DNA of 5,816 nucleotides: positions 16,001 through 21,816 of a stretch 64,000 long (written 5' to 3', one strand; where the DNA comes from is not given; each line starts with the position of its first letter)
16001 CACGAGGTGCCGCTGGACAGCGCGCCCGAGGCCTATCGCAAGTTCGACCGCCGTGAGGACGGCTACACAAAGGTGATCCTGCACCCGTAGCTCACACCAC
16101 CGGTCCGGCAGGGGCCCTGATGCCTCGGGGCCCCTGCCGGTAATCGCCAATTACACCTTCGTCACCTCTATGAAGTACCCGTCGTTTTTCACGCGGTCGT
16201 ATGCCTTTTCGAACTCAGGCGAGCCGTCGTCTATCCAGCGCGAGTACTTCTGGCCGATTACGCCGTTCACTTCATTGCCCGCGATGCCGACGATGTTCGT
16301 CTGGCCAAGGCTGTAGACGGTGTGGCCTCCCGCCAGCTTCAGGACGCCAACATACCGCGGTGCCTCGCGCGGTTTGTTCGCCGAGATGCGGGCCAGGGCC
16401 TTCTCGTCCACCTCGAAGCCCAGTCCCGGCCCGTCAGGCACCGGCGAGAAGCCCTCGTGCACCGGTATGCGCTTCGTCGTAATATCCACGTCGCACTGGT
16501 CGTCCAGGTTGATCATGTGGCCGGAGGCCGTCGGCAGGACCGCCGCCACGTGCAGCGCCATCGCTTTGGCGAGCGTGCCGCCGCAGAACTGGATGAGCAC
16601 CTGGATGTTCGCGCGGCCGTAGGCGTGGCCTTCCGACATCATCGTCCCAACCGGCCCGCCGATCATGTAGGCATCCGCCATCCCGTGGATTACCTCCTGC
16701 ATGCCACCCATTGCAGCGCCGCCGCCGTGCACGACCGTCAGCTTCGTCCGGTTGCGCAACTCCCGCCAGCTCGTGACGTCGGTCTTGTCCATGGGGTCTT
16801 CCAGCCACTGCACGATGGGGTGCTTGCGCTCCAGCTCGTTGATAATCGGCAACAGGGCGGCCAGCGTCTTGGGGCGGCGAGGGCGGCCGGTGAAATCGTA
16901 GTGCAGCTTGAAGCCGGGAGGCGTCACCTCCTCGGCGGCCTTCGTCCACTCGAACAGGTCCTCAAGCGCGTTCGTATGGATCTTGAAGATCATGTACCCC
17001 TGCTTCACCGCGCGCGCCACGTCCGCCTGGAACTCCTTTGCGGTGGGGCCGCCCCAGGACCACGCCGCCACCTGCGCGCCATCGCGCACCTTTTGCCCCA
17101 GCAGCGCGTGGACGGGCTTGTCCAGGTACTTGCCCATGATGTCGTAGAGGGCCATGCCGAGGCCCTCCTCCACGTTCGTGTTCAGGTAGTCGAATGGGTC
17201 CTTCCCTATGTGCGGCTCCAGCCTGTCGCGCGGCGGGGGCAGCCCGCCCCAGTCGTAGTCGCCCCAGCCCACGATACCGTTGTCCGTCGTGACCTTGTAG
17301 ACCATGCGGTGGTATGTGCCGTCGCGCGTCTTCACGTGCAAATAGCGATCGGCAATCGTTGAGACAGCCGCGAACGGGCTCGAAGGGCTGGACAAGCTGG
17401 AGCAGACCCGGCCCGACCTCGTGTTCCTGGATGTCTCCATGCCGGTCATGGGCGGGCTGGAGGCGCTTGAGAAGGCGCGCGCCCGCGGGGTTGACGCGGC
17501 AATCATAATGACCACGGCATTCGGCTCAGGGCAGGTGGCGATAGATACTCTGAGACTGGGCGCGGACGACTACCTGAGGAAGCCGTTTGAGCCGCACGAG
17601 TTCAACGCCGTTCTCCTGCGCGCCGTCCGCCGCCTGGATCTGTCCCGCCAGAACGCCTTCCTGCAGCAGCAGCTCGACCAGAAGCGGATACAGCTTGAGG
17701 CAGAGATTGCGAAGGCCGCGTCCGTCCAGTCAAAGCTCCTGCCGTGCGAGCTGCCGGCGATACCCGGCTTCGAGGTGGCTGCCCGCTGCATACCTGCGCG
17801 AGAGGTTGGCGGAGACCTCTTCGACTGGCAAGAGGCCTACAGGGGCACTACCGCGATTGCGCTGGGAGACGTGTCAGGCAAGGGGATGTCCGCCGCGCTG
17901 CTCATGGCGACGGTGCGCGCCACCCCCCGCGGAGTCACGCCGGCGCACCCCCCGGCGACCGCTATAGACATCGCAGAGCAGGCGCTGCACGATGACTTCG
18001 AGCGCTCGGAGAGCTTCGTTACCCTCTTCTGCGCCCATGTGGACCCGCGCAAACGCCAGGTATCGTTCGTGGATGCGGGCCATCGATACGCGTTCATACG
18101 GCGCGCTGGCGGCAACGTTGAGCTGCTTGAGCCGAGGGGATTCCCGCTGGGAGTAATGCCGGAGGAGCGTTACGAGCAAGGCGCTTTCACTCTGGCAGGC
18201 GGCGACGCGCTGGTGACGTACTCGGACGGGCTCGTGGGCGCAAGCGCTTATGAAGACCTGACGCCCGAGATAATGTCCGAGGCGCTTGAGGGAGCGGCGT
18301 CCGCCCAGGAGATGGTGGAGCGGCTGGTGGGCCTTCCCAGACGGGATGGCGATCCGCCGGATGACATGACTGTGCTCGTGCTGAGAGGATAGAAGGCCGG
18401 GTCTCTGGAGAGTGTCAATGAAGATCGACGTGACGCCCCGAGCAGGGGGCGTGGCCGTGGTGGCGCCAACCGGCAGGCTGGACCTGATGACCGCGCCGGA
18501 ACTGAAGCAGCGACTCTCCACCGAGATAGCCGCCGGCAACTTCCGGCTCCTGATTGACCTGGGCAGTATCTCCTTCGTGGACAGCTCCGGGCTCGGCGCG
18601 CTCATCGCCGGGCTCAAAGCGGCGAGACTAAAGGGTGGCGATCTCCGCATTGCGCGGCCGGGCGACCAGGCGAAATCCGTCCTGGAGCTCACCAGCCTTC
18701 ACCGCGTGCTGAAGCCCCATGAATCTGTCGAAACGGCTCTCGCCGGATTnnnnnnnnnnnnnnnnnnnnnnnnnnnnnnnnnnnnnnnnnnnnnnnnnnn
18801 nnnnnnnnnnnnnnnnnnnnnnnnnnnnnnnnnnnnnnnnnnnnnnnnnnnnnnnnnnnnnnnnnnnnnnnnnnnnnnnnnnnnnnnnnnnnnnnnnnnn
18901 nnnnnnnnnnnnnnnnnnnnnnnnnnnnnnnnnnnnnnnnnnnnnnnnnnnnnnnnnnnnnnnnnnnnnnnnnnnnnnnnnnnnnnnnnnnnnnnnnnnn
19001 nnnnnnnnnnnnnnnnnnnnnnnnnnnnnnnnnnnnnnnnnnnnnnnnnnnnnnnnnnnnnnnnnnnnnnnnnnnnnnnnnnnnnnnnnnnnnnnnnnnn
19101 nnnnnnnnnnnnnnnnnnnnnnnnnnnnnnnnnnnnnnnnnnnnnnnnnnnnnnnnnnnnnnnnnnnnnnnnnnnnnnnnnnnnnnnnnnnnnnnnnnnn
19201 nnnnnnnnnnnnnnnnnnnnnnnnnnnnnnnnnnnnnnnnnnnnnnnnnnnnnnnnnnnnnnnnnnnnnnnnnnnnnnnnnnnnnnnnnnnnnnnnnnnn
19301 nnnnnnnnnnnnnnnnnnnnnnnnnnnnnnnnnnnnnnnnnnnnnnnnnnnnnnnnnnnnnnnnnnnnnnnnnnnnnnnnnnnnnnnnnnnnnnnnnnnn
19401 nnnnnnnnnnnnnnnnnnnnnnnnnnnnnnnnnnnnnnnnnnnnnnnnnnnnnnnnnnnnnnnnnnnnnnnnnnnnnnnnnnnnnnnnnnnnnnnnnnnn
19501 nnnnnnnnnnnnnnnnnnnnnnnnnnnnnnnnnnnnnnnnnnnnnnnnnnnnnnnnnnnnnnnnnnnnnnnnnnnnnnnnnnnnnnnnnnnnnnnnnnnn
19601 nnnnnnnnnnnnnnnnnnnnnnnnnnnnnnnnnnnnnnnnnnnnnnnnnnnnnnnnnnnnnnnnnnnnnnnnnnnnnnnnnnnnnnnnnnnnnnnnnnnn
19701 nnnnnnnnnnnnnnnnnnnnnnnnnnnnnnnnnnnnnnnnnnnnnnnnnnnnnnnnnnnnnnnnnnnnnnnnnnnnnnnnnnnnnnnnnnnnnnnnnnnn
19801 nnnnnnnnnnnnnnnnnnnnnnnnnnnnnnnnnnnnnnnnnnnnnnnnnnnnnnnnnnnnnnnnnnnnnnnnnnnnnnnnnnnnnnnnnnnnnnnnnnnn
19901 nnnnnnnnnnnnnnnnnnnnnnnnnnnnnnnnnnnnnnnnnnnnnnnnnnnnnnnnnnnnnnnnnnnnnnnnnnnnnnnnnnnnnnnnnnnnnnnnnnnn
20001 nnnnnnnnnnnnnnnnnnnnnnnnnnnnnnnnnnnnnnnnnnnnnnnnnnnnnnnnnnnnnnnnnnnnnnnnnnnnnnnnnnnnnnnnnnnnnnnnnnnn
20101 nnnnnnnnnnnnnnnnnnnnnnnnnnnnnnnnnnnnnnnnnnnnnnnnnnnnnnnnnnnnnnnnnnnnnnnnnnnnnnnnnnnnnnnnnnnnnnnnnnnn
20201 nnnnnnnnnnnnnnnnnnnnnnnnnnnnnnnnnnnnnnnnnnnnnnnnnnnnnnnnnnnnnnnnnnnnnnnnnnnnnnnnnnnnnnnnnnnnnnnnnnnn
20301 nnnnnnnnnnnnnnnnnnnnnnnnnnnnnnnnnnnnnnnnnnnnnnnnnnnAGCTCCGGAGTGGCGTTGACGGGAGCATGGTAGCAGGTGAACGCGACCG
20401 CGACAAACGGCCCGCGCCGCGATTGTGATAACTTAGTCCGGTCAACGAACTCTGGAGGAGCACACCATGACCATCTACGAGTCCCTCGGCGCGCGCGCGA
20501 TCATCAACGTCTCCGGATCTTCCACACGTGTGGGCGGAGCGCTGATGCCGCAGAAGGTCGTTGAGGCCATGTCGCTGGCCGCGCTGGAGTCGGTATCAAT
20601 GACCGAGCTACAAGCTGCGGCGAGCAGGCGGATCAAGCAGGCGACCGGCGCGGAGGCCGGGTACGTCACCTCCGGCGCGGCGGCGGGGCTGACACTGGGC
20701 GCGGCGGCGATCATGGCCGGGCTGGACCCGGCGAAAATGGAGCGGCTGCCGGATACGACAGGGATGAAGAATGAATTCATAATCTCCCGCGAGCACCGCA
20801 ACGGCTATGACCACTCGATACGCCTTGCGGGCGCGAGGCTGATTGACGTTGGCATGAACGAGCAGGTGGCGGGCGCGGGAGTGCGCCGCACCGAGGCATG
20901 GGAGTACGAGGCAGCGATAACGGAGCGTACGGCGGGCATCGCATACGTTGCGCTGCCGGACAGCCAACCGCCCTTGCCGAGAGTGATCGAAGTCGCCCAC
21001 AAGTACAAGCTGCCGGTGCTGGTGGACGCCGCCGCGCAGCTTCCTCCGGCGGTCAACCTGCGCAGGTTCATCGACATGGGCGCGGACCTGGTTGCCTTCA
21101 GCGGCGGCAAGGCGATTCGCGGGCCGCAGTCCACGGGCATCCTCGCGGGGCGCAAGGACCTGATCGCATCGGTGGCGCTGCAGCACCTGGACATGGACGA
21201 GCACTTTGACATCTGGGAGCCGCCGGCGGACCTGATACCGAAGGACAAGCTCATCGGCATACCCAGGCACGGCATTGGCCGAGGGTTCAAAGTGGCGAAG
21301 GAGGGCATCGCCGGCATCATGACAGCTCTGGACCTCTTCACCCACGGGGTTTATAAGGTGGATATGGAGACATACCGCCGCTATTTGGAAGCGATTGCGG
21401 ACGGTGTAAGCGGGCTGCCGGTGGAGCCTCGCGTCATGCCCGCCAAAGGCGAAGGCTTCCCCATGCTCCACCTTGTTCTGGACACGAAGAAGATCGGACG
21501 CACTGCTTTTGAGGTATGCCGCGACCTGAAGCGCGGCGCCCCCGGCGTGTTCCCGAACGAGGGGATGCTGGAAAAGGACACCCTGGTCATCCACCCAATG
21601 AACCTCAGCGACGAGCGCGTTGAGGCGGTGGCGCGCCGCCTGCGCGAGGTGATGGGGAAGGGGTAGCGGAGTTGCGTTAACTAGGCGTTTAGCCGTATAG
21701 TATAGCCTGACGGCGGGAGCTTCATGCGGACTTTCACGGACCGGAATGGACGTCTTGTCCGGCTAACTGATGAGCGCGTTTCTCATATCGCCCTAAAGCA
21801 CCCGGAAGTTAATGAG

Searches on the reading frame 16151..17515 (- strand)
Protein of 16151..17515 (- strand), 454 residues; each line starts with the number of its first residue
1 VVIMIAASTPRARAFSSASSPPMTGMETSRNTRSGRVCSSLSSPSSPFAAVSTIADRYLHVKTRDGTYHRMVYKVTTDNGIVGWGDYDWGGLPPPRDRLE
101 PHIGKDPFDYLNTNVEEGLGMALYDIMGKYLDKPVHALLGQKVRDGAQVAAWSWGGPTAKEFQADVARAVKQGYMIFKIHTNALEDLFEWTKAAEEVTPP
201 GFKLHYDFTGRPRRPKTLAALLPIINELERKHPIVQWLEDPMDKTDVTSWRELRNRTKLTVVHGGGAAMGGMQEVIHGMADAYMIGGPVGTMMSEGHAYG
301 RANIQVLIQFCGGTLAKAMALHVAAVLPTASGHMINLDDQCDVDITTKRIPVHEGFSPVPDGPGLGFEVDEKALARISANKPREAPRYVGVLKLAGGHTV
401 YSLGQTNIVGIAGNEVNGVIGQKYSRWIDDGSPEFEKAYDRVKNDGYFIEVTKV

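Call 58: search_protein_families(library=pfam, proteins=[window:16151-17515:-], max_evalue=0.00001)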
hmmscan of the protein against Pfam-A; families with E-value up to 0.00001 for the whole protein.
window:16151-17515:- (454 aa): 1 family
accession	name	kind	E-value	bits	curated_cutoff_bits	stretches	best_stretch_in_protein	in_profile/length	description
PF13378.12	MR_MLE_C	-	7.1e-18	65.5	29.4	1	162-373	2-219/219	Enolase C-terminal domain-like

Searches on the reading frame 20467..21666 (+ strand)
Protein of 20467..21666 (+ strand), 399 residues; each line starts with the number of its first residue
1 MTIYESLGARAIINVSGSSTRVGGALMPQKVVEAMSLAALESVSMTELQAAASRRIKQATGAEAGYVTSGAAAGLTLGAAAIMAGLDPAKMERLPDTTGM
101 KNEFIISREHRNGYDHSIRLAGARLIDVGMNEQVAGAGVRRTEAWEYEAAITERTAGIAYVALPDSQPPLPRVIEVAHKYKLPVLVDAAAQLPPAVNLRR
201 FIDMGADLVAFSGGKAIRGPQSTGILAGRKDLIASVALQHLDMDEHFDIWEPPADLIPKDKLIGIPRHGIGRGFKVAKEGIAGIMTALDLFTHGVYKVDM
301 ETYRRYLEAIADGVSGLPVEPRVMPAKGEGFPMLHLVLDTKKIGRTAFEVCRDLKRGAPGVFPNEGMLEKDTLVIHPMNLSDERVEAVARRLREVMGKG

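Call 58: search_protein_families(library=pfam, proteins=[window:20467-21666:+], max_evalue=0.00001)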
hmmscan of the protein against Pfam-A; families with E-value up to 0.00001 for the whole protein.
window:20467-21666:+ (399 aa): 2 families
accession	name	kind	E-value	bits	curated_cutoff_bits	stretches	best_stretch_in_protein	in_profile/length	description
PF03841.19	SelA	-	1.6e-08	34.4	22.8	1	20-239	11-236/367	L-seryl-tRNA selenium transferase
PF00266.25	Aminotran_5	-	1.4e-07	31.3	21.5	1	149-235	134-220/371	Aminotransferase class-V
